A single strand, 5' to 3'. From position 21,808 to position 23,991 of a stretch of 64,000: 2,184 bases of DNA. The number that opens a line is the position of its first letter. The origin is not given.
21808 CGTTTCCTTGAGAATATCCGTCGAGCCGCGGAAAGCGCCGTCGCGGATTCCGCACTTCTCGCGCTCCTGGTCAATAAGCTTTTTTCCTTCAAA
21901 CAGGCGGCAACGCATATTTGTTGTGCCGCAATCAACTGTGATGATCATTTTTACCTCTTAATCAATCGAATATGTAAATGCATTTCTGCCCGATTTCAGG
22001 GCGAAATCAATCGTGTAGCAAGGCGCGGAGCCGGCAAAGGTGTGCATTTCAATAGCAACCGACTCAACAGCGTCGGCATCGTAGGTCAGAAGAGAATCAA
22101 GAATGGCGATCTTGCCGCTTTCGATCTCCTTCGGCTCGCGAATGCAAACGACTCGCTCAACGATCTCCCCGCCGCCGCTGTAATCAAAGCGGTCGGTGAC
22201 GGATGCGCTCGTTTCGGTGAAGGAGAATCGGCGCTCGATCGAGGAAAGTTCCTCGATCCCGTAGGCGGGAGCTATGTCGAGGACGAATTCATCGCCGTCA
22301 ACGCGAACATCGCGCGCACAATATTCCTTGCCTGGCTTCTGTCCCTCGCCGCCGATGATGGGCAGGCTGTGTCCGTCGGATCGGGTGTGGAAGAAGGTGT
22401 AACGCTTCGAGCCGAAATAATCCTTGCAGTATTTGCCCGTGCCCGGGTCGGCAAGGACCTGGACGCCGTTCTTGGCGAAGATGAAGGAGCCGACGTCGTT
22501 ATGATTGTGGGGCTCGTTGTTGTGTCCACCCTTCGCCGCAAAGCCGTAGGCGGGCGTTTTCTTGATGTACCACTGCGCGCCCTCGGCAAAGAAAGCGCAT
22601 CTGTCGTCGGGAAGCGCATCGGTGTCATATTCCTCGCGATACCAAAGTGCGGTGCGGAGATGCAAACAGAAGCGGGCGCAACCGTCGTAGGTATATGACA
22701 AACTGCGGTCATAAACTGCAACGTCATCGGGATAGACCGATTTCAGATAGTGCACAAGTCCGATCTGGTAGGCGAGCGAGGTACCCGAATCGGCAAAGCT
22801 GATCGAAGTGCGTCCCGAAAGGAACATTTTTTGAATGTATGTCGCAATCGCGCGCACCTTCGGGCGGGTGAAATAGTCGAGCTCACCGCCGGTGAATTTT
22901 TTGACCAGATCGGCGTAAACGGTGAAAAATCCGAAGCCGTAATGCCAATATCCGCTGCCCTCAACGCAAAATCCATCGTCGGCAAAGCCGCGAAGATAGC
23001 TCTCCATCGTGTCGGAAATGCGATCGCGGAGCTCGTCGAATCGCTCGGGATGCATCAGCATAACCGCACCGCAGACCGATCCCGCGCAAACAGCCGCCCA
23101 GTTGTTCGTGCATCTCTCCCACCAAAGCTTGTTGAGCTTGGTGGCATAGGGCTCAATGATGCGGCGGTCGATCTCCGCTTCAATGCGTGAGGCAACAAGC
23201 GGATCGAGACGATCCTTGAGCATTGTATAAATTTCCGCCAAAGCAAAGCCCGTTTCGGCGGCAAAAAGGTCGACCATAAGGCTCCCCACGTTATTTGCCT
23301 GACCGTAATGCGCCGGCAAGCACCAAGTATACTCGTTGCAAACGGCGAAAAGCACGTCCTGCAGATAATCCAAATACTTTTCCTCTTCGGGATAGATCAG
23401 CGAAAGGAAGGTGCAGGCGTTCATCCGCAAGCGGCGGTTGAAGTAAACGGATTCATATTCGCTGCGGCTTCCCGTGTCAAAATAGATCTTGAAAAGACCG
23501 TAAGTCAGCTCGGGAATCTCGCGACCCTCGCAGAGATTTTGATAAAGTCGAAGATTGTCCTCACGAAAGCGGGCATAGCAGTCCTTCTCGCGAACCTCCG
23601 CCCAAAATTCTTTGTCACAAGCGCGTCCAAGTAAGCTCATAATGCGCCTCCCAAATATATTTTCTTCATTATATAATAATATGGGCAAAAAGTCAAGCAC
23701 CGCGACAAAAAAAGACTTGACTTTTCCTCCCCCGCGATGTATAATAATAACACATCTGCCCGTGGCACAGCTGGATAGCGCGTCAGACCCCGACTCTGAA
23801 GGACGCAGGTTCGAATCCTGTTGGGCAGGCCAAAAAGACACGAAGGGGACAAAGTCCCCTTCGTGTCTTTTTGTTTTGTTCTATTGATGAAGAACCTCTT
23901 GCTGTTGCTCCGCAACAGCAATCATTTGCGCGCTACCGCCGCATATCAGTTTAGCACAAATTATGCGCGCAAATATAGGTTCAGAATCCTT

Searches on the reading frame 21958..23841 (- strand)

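Call 41: search_protein_families(library=pfam, proteins=[window:21958-23841:-])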
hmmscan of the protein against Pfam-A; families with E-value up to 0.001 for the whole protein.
window:21958-23841:- (627 aa): 1 family
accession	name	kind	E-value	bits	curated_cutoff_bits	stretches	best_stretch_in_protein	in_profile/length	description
PF07940.18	Hepar_II_III_C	-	0.0004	20.4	24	1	437-560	31-159/237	Heparinase II/III-like, C-terminal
